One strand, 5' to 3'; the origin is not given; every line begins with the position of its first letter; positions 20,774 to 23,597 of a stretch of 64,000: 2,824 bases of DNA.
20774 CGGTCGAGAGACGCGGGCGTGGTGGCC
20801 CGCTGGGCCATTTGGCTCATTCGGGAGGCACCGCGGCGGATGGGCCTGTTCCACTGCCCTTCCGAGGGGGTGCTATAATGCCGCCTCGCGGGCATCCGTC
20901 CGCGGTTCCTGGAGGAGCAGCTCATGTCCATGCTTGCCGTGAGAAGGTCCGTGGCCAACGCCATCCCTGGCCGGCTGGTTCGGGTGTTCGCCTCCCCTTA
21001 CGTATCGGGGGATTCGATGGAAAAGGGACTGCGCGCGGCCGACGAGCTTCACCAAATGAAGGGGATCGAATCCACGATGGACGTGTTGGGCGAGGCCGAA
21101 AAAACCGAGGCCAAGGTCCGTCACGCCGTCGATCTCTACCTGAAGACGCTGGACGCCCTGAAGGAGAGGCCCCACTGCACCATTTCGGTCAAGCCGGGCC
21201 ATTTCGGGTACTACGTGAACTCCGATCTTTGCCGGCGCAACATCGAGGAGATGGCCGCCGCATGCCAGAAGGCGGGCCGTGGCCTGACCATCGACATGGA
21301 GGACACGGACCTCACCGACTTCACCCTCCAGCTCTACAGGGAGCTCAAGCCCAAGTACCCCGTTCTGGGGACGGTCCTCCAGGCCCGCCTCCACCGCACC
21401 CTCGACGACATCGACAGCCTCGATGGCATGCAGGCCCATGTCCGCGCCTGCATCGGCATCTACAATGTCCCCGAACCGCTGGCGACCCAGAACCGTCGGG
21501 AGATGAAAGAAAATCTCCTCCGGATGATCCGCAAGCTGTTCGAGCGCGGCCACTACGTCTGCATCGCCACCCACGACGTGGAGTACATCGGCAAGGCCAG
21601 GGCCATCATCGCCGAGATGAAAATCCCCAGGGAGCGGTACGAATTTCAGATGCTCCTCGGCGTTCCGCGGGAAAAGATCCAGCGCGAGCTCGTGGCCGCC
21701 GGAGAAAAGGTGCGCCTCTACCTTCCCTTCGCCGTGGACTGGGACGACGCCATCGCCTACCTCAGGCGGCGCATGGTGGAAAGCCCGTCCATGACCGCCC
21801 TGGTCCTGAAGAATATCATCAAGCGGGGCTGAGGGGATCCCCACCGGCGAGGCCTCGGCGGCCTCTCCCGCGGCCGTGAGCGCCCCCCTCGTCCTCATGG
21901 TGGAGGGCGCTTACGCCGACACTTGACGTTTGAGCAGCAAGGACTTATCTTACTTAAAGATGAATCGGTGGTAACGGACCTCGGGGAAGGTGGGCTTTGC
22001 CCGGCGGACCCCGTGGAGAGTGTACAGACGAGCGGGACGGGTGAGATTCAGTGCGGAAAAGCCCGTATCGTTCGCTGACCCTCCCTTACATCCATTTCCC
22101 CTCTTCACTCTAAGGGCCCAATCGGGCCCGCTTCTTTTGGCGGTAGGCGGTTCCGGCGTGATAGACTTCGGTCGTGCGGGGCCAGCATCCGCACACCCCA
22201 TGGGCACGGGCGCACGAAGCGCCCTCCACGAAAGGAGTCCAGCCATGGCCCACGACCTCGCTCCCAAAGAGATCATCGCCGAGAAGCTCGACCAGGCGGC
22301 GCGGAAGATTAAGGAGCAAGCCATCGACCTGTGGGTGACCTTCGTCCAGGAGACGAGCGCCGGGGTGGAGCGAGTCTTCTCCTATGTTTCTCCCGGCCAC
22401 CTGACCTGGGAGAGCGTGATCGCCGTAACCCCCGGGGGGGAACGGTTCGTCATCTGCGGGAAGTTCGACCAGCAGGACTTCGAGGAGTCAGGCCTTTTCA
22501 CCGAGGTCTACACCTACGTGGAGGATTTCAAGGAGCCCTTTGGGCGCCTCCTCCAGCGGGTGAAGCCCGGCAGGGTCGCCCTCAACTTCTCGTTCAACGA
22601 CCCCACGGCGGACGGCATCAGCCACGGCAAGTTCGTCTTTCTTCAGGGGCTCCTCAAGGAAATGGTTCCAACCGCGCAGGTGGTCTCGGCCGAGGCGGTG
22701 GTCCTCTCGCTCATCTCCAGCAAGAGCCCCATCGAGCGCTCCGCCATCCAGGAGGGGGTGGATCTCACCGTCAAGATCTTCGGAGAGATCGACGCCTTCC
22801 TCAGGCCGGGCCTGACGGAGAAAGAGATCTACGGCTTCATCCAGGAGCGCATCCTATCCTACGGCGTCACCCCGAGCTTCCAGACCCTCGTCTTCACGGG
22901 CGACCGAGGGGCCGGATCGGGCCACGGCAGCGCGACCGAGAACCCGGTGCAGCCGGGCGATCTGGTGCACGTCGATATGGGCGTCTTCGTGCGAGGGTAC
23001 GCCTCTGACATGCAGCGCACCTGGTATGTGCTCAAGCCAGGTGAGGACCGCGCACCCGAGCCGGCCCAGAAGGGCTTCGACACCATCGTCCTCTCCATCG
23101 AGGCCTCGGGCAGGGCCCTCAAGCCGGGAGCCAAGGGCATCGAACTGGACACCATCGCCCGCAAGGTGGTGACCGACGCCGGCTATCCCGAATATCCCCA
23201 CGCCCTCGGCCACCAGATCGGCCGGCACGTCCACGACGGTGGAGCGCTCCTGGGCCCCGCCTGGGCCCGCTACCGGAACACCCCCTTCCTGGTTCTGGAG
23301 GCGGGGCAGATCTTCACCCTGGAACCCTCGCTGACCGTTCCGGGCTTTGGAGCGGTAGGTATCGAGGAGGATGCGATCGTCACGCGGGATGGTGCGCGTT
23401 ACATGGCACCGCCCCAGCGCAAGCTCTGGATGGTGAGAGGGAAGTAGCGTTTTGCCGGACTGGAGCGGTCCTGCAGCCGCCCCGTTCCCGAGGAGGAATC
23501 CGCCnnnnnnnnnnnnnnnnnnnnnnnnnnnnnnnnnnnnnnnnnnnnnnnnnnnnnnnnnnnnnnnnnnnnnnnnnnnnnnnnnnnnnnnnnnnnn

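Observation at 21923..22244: Candidate small RNA or transcription attenuator: sigma-70-like promoter, about 165-nt structured RNA, intrinsic terminator, upstream of Xaa-Pro aminopeptidase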

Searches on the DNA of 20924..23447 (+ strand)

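Call 4: search_rna_families(source=window, start=21800, end=22300, threshold=evalue, max_evalue=10, show_alignments=4)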
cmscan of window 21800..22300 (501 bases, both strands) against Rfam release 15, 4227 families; matches with E-value up to 10: 7.
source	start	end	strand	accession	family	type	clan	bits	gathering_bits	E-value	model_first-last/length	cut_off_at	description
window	21840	21970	-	RF01975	HOTAIRM1_1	Gene; lncRNA;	-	20.3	70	5.9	1-125/125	no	HOX antisense intergenic RNA myeloid 1 conserved region 1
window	21813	21966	+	RF00162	SAM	Cis-reg; riboswitch;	CL00012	18.4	44.4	0.21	1-108/108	no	SAM riboswitch aptamer (S box leader)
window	21820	21899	+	RF03774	mir-2110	Gene; miRNA;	-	15.1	90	8.3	1-75/75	no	mir-2110 microRNA precursor family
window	22076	22144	+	RF00519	suhB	Gene; sRNA;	CL00108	14.5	41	2.3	1-77/77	no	Makes More Granules Regulator RNA (mmgR)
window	21829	21982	-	RF02165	PVT1_2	Gene; lncRNA;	-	13.4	47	7.3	1-172/172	no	Pvt1 oncogene conserved region 2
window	21821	21876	-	RF02940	COG3860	Cis-reg;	-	12.1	42.5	3.8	1-54/54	no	COG3860 RNA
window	21823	21834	+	RF01138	sR23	Gene; snRNA; snoRNA; CD-box;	-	9.5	45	9.1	43-54/54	no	Small nucleolar RNA sR23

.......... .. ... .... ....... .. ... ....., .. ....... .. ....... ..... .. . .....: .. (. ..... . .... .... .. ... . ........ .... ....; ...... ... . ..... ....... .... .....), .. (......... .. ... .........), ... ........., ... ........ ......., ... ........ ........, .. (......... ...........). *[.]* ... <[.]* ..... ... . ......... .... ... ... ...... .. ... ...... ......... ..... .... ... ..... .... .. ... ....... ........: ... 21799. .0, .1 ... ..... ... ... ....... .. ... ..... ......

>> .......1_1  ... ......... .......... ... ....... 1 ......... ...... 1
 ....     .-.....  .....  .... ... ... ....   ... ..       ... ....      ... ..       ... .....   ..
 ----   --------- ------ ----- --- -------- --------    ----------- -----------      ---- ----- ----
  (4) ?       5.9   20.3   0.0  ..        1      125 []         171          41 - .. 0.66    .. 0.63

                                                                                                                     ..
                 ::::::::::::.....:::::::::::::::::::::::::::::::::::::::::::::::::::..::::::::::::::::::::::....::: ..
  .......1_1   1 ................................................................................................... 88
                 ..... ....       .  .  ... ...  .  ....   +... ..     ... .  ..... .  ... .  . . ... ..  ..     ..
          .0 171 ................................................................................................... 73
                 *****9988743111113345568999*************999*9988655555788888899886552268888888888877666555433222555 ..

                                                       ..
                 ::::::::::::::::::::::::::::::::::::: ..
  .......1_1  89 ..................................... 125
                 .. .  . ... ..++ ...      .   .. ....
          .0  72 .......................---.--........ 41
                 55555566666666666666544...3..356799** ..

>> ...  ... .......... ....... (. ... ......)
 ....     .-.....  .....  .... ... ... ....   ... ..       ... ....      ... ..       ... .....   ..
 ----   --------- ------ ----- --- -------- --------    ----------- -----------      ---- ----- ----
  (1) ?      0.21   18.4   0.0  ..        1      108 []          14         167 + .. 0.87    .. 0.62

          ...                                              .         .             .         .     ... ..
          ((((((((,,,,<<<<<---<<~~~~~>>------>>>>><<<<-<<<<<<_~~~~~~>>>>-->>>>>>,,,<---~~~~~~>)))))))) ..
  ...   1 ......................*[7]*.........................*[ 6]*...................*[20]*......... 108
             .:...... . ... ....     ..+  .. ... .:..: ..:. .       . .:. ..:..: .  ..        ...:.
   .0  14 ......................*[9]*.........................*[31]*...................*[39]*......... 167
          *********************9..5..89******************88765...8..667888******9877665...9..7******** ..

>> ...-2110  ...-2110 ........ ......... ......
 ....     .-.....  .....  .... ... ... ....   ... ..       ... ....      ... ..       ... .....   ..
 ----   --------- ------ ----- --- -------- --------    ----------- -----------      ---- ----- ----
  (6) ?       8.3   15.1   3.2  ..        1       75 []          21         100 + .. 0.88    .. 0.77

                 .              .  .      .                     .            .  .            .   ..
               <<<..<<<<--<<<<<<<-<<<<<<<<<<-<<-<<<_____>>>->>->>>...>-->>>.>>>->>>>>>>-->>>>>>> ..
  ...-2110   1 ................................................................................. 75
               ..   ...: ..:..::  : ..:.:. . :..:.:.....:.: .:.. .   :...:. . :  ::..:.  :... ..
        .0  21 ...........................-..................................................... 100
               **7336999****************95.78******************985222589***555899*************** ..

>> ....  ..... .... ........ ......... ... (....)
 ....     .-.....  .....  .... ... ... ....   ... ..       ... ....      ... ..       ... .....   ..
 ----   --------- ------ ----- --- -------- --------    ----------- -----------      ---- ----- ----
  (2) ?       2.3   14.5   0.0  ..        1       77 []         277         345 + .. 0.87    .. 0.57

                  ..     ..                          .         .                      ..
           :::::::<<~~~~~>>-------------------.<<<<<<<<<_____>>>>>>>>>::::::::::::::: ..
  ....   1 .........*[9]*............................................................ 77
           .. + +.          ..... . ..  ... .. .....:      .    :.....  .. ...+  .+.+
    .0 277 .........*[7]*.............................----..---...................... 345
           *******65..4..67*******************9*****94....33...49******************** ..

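Call 30: search_rna_families(sources=[L002, L003, L038, L111, L112, L001], threshold=gathering)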
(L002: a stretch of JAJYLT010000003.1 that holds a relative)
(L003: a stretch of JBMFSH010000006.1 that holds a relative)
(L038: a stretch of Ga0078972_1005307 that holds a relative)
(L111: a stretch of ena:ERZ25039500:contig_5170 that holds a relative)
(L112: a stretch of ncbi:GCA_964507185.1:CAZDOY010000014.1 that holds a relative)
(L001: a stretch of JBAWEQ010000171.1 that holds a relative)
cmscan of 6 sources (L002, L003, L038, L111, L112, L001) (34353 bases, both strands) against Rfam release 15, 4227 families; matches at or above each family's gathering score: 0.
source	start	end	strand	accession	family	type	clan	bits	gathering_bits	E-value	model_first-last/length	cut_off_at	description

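Call 44: build_rna_model(alignment_id=A3, structure=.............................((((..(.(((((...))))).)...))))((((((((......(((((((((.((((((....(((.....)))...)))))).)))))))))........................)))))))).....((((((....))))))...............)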
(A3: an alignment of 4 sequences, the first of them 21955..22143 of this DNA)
Model R1 built from alignment A3 (4 sequences, 191 columns); structure: as given.
model positions 190; base pairs 42; branch points 2; effective number of sequences 0.98; information 0.591 bits per position. Calibrated on 0.2 Mb of random sequence (short: E-values are rough).
structure used (alignment columns):
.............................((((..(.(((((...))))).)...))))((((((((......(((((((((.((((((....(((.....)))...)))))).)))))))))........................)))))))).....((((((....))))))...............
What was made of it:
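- Tried and rejected: Covariance model R1 (call 44).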

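Call 45: search_with_rna_model(model_id=R1, sources=[window, L001, L004, L005, L006, L007, L008, L009, L010, L011, L012, L013, L014, L015, L016, L017, L018, L019, L020, L021, L034, L111, L112, L002, L003, L038], max_evalue=10)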
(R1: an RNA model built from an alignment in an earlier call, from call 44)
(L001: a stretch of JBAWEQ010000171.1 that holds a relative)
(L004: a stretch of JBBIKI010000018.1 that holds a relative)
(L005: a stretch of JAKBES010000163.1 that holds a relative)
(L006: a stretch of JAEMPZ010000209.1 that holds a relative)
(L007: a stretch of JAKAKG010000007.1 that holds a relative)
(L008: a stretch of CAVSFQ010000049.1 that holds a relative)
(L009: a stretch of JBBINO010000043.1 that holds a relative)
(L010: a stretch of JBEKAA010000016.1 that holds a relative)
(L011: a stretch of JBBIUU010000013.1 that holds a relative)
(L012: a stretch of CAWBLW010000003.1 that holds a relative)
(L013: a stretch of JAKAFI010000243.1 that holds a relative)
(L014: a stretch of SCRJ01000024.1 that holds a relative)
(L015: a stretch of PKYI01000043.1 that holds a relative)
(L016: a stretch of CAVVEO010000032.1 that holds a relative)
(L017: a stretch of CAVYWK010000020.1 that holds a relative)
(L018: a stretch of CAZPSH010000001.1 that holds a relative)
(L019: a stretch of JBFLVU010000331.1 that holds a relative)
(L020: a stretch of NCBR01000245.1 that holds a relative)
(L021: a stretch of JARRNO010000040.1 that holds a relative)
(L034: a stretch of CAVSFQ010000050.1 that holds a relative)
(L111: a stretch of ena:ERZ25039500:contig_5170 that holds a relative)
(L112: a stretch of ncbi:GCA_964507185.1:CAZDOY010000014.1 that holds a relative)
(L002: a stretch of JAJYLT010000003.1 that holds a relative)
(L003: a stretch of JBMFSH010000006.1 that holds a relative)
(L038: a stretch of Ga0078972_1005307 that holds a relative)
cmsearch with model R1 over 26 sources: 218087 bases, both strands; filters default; matches with E-value up to 10: 11.
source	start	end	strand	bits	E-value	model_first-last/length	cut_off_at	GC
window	21955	22144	+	232.5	4e-61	1-190/190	no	0.59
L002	2712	2900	+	227.4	9.3e-60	1-190/190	no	0.58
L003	2711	2900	+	225.4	3.2e-59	1-190/190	no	0.62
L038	267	456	-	221.7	3.4e-58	1-190/190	no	0.6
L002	2870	2885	-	12.4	0.14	160-175/190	no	0.88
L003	2870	2885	-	12.4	0.14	160-175/190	no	0.88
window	22114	22129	-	10.7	0.4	160-175/190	no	0.81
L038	282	297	+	9.6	0.83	160-175/190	no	0.94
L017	4107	4254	+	9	1.2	1-190/190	no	0.59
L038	336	383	+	8.2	2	74-121/190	no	0.58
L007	6147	6270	+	7.4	3.3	1-190/190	no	0.56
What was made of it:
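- Tried and rejected: I searched it against the window and 25 loci (call 45).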

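Call 63: search_rna_families(source=L111, start=4030, end=4380, threshold=evalue, max_evalue=5)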
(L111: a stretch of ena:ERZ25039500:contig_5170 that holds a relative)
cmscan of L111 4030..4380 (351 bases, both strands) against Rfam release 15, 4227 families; matches with E-value up to 5: 1.
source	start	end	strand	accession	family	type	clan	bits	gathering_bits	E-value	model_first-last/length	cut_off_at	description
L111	4154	4193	+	RF01360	CRISPR-DR47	Gene; CRISPR;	-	16.5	39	1.8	1-37/37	no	CRISPR RNA direct repeat element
